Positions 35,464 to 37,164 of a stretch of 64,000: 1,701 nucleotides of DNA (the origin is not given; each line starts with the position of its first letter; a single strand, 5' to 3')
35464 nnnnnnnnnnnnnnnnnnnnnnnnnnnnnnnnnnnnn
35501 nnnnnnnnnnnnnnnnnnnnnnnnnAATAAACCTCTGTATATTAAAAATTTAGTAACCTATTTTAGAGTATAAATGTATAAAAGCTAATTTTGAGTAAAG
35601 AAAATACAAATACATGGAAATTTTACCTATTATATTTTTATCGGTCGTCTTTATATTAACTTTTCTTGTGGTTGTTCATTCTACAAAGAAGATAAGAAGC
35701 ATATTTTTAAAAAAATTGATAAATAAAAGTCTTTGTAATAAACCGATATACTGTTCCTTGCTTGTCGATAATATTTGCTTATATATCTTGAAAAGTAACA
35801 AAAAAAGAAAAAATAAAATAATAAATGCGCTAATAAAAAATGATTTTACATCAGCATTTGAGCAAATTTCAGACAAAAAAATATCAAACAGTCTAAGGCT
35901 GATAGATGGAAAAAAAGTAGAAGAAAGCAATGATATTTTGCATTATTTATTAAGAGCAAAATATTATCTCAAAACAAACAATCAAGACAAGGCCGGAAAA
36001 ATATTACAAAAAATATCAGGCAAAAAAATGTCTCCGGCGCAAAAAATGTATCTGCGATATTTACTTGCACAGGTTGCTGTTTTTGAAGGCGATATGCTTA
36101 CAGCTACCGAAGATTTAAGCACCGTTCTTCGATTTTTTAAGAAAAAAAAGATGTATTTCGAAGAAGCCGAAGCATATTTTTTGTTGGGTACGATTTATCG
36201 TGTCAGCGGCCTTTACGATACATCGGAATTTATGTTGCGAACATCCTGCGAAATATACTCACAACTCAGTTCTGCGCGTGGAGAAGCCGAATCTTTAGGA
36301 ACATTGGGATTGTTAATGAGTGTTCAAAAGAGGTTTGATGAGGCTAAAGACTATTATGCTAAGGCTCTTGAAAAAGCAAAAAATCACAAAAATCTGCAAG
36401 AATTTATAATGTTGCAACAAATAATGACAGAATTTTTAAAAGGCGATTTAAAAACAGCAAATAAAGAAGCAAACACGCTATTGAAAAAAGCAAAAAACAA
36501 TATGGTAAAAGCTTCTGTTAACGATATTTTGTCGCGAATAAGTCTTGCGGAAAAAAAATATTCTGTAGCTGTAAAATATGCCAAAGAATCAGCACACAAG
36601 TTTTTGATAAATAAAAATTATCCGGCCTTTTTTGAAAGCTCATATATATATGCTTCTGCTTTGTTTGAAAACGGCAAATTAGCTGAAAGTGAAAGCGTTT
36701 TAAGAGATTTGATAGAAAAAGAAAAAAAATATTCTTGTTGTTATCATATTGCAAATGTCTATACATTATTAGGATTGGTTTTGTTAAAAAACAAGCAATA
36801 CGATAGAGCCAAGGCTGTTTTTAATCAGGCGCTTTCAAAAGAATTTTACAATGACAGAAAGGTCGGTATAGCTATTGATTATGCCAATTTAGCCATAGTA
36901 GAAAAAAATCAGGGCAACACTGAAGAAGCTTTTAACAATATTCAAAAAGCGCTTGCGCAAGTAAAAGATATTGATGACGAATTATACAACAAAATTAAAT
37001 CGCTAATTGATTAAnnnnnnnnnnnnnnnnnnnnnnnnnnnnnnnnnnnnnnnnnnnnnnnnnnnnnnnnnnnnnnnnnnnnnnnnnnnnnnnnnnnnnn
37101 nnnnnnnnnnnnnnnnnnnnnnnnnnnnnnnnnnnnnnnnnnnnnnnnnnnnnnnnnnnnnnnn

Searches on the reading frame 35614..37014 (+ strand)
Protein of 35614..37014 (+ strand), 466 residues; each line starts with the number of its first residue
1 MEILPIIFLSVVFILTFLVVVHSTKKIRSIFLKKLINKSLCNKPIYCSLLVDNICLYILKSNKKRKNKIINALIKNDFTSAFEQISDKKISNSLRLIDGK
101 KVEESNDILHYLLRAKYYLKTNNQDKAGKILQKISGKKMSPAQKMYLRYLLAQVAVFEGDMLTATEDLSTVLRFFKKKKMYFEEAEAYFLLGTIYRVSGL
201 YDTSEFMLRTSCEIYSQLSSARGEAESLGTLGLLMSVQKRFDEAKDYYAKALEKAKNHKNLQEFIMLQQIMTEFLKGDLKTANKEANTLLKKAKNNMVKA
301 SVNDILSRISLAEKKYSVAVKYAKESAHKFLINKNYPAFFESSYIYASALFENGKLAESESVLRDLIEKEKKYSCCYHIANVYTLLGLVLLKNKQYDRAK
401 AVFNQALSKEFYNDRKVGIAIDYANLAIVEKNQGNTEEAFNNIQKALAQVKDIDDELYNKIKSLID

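Call 3: search_protein_families(library=pfam, proteins=[window:35614-37014:+], max_evalue=1)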
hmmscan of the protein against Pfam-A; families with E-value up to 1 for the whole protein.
window:35614-37014:+ (466 aa): 18 families
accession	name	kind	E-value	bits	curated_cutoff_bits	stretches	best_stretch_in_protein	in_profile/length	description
PF13424.12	TPR_12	-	3.5e-21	75.6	30.1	5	184-256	2-76/77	Tetratricopeptide repeat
PF07719.23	TPR_2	-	1.8e-15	56.1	27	3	225-258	1-34/34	Tetratricopeptide repeat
PF13428.12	TPR_14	-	1.4e-12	47.4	23.5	1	381-409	2-30/44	Tetratricopeptide repeat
PF13181.12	TPR_8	-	2.9e-12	46.1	25.7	3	380-408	1-29/34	Tetratricopeptide repeat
PF00515.34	TPR_1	-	3.6e-11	42.8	27.8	3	380-408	1-29/34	Tetratricopeptide repeat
PF14559.12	TPR_19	-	9e-09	36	25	1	311-371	2-56/68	Tetratricopeptide repeat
PF13432.12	TPR_16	-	3.9e-08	34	32.7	1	315-367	12-58/65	Tetratricopeptide repeat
PF13374.12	TPR_10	-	3.9e-08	33.5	27.5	2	225-256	2-33/42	Tetratricopeptide repeat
PF13431.12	TPR_17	-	7.5e-08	32.5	24.4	1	380-400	13-33/34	Tetratricopeptide repeat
PF17874.7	TPR_MalT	-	1e-07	32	45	1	150-448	6-308/336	MalT-like TPR region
PF09976.15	TPR_21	-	3e-07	30.8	25.5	3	233-325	46-138/193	Tetratricopeptide repeat-like domain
PF13174.12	TPR_6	-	5.5e-06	27.1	26.3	1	385-409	5-29/33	Tetratricopeptide repeat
PF25058.1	ARM_TT21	-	0.00019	21.8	27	2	66-172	20-121/155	Tetratricopeptide repeat protein 21 ARM repeat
PF12895.13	ANAPC3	-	0.00032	21.4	27.2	2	337-383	20-66/82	Anaphase-promoting complex, cyclosome, subunit 3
PF10602.15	RPN7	-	0.001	19.2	29.6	1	111-178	39-106/174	26S proteasome subunit RPN7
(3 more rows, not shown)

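Call 4: search_protein_families(library=ncbifam, proteins=[window:35614-37014:+], max_evalue=1)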
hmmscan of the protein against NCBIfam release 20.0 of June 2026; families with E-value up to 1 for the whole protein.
window:35614-37014:+ (466 aa): 10 families
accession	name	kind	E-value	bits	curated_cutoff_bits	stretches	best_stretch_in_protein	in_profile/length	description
NF041717.1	HaaA_phane_TPR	equivalog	8.1e-11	40.8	1125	2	146-257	713-824/882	cyclophane-containing RiPP biosynthesis TPR protein HaaT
NF053617.1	SARPRegAfsRStmc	equivalog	1e-09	36.9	1430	2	276-455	749-931/986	SARP-family global regulator AfsR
NF053520.1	HK_Porph_FimS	equivalog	4.3e-09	35.2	600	2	308-453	59-197/618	sensor histidine kinase FimS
TIGR00540.1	TPR_hemY_coli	hypoth_equivalog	7.6e-08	31.5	142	2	375-445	321-384/385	heme biosynthesis-associated TPR protein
NF052415.1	T3SS_chap_SctY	equivalog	7.6e-07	29.6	70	0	81-133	47-102/106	type III secretion apparatus assembly chaperone SctY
NF052312.1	T9SS_PorW_SprE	equivalog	1.8e-05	23.6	250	1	113-323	146-351/716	type IX secretion system periplasmic lipoprotein PorW/SprE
NF053720.1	NsdA_fam_reg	subfamily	2.5e-05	24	75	1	370-451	318-399/432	NsdA family TPR-like regulatory protein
TIGR00756.2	PPR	repeat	0.021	14.9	20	0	390-412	10-32/35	pentatricopeptide repeat protein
NF033920.0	C39_PA2778_fam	equivalog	0.041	13.3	150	1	382-448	192-252/255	PA2778 family cysteine peptidase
NF047558.1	TPR_END_plus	domain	0.15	12.1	32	1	423-449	2-28/56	TPR end-of-group domain-containing protein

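Call 5: list_cluster_members(proteins=[window:35614-37014:+, window:37011-37769:-, window:37853-39244:+, window:39241-40146:-, window:33090-35525:-, window:40227-41390:-, window:41542-46113:+, window:37011-37853:-])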
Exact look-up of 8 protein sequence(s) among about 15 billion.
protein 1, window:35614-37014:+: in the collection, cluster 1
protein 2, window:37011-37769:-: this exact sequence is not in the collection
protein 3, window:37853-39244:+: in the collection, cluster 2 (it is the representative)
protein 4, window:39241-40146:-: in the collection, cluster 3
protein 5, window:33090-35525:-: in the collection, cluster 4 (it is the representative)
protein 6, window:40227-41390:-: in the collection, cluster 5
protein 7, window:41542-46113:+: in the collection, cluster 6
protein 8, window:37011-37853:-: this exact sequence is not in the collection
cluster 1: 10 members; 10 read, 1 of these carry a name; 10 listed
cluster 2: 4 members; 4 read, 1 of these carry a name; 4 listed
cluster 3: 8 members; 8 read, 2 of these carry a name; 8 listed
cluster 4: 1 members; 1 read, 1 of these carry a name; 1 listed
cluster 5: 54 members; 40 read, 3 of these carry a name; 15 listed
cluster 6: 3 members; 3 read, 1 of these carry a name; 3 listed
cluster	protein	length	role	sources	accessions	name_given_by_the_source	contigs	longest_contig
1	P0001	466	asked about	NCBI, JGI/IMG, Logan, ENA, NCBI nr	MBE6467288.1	MAG: tetratricopeptide repeat protein [Alphaproteobacteria bacterium] | tetratricopeptide repeat protein [Alphaproteobacteria bacterium]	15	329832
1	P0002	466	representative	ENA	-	-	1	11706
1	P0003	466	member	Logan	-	-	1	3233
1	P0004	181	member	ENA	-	-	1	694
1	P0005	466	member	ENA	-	-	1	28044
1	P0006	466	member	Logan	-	-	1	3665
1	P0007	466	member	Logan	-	-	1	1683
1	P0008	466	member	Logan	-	-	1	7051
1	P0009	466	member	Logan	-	-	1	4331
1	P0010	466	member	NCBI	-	-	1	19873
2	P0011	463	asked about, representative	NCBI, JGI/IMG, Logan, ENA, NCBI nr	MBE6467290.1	MAG: hypothetical protein E7004_01675 [Alphaproteobacteria bacterium] | hypothetical protein [Alphaproteobacteria bacterium]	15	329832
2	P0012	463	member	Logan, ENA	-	-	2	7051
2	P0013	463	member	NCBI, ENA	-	-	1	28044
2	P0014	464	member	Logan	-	-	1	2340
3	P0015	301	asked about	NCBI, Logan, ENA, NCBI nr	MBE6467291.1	MAG: hypothetical protein E7004_01680 [Alphaproteobacteria bacterium] | hypothetical protein [Alphaproteobacteria bacterium]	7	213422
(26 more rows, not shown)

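Call 64: search_protein_families(library=padloc, proteins=[window:35614-37014:+], max_evalue=0.01)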
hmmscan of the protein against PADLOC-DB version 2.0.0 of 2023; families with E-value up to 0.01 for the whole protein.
window:35614-37014:+ (466 aa): 1 family
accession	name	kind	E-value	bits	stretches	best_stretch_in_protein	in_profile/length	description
PDLC01169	TPR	-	1.2e-07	29.4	1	185-293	109-218/252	TPR repeats containing protein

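Call 85: search_solved_structures(query=A4, max_evalue=0.001)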
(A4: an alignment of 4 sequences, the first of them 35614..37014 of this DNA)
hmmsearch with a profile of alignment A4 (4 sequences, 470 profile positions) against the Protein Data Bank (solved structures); distinct sequences matched with E-value up to 0.001: 14.
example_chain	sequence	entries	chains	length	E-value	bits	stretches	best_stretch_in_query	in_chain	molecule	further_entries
8bu0_A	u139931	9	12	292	5.4e-06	28.7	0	232-262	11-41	Consensus tetratricopeptide repeat protein | Crystal structure of an 8-repeat consensus TPR superhelix with Zinc. | Monomer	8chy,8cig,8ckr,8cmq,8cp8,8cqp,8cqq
2wqh_A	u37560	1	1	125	1.3e-05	27.4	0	233-262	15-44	CTPR3Y3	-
2ifu_A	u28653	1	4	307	1.8e-05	26.9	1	210-291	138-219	gamma-snap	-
7obi_A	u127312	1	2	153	5e-05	25.5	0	187-262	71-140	CTPR-rv4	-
6t3h_A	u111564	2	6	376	8.7e-05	24.7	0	320-463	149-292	Response regulator aspartate phosphatase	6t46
3nf1_A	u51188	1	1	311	0.00012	24.2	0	225-298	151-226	Kinesin light chain 1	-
5oj8_A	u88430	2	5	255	0.00012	24.2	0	225-296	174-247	Kinesin light chain 1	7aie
7ai4_A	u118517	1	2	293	0.00016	23.8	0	225-297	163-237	Isoform C of Kinesin light chain 1,Isoform C of Kinesin light chain 1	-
6fuz_A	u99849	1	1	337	0.0004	22.5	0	225-298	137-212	Kinesin light chain 1,Kinesin light chain 1,C-Jun-amino-terminal kinase-interacting protei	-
6fv0_A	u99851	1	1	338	0.00043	22.4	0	383-453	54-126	Kinesin light chain 1,Torsin-1A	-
6swu_A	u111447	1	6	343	0.00044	22.4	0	383-453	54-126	Kinesin light chain 1,Kinesin light chain 1,TPR domain of kinesin light chain 1 in complex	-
9gzg_A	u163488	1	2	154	0.00052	22.2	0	237-262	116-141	Engineered CTPR protein with glutamic acids for conductivity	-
8ch0_A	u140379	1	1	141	0.00072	21.7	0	232-262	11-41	Consensus tetratricopeptide repeat protein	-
6vfh_A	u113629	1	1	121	0.00098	21.3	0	212-262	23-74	T33_dn10A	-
